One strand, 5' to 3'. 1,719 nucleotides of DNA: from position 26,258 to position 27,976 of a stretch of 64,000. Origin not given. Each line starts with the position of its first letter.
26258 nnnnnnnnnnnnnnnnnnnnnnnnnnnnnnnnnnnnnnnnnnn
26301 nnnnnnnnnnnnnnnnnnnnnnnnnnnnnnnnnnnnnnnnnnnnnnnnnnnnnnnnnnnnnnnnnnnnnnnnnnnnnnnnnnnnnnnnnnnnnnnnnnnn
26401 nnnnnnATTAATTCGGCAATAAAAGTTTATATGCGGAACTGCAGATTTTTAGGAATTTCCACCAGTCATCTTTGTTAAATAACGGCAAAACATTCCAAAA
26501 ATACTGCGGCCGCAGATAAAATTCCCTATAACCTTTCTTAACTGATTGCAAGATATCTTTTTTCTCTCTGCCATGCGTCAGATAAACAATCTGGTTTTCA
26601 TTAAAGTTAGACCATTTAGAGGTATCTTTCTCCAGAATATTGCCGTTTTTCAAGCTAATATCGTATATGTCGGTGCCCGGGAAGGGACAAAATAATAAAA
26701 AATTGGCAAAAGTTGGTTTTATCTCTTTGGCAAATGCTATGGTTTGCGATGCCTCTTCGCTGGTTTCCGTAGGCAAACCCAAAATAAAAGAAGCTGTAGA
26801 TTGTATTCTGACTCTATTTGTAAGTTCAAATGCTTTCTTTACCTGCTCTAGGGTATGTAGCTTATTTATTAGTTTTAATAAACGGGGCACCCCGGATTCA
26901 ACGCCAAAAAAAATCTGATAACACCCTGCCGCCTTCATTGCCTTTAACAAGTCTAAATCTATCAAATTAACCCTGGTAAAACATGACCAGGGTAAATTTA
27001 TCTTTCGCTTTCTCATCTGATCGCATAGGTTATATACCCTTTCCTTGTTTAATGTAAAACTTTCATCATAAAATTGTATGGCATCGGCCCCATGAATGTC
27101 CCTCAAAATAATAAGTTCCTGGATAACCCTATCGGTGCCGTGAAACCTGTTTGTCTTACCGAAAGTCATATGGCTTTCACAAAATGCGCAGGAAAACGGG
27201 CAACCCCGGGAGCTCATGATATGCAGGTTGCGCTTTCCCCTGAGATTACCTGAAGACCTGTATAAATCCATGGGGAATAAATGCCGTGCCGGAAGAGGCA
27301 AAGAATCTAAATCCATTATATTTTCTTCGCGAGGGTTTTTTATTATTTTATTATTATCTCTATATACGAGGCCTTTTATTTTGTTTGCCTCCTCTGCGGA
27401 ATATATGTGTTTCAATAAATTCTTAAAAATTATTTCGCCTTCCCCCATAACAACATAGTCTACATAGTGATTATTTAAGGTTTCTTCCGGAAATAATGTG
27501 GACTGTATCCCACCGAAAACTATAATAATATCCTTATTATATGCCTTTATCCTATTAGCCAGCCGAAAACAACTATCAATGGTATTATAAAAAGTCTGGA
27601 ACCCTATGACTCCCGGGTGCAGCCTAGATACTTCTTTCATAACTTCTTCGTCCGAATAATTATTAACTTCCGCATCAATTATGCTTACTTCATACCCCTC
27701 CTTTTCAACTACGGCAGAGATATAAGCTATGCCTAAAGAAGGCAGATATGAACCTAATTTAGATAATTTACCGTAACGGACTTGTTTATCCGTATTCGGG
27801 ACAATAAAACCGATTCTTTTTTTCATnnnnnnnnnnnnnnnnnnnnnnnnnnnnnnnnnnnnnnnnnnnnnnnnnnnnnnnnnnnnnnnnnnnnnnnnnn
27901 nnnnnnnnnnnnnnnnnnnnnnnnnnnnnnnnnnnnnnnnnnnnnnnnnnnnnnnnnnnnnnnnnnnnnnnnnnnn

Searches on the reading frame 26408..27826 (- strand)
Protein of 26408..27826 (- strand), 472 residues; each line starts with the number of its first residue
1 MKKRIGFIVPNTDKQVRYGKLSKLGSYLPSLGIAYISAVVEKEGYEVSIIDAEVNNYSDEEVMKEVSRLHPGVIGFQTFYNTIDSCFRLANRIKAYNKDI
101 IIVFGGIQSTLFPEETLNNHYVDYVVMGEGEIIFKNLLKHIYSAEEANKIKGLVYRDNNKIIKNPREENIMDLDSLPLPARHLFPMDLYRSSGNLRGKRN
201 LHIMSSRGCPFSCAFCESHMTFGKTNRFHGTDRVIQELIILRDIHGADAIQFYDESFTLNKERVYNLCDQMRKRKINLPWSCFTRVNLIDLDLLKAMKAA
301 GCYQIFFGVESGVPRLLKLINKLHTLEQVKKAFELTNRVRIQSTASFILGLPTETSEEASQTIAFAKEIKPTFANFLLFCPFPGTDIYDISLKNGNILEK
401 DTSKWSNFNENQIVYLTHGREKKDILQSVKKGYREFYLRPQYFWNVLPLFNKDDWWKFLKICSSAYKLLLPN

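Call 3: search_protein_families(library=pfam, proteins=[window:26408-27826:-])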
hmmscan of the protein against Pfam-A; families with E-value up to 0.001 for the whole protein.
window:26408-27826:- (472 aa): 2 families
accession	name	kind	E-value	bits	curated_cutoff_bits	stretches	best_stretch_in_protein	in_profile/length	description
PF02310.24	B12-binding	-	1.9e-23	83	32.1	1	23-137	7-120/121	B12 binding domain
PF04055.27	Radical_SAM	-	1.4e-19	71.3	29.5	1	205-365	3-165/166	Radical SAM superfamily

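Call 4: search_protein_families(library=ncbifam, proteins=[window:26408-27826:-])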
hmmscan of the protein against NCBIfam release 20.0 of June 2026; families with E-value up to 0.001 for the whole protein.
window:26408-27826:- (472 aa): 32 families (the best 25 are shown)
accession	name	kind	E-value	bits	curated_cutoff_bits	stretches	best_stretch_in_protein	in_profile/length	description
TIGR02026.1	BchE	equivalog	1e-62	212.6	481.35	1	22-447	14-437/497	magnesium-protoporphyrin IX monomethyl ester anaerobic oxidative cyclase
TIGR03471.1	HpnJ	equivalog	1.4e-58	199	577.6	1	47-447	47-443/472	hopanoid biosynthesis associated radical SAM protein HpnJ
NF050148.1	rSAM_ApyD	equivalog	2.3e-54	184.9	750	1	29-402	24-401/645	RiPP biosynthesis radical SAM protein ApyD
NF038361.1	rSAM_Sden_1168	equivalog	2.4e-54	184.9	575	1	28-398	83-480/560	Sden_1168 family B12-binding radical SAM P-methyltransferase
TIGR04479.1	bcpD_PhpK_rSAM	subfamily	3.9e-46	157.5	600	1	28-375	70-415/504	PhpK family radical SAM P-methyltransferase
TIGR04072.2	rSAM_ladder_B12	equivalog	2.7e-39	135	360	1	31-401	19-382/443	lipid biosynthesis B12-binding/radical SAM protein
TIGR04014.1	B12_SAM_MJ_0865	equivalog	2.1e-37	129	360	1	36-393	17-360/434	methyl-coenzyme M reductase glutamine C-methyltransferase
TIGR04013.1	B12_SAM_MJ_1487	hypoth_equivalog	2.5e-36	125.4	251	1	33-389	13-355/382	TIGR04013 family B12-binding domain/radical SAM domain-containing protein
TIGR03975.1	rSAM_ocin_1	subfamily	4.3e-35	121.3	281.85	1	54-365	113-426/606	RiPP maturation radical SAM C-methyltransferase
TIGR04385.1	B12_rSAM_cofa1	equivalog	2.4e-33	116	450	1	31-369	21-364/438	B12 lower ligand biosynthesis radical SAM protein BzaD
NF033070.1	rSAM_AprD4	equivalog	5.6e-33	114.5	500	1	28-408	40-406/456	AprD4 family radical SAM diol-dehydratase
TIGR04367.1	HpnR_B12_rSAM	equivalog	2e-30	105.8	650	1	28-390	20-372/490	hopanoid C-3 methylase HpnR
NF033712.0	B12_rSAM_KedN5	subfamily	5.9e-24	84.2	700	1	31-261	18-255/624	KedN5 family methylcobalamin-dependent radical SAM C-methyltransferase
NF040542.1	rSAM_RCCLKC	equivalog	7e-23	81.5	450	1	26-366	10-347/423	arsinothricin biosynthesis radical SAM protein ArsL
TIGR04295.1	B12_rSAM_oligo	hypoth_equivalog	1.5e-21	76.6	400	1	31-320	26-312/422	TIGR04295 family B12-binding domain-containing radical SAM protein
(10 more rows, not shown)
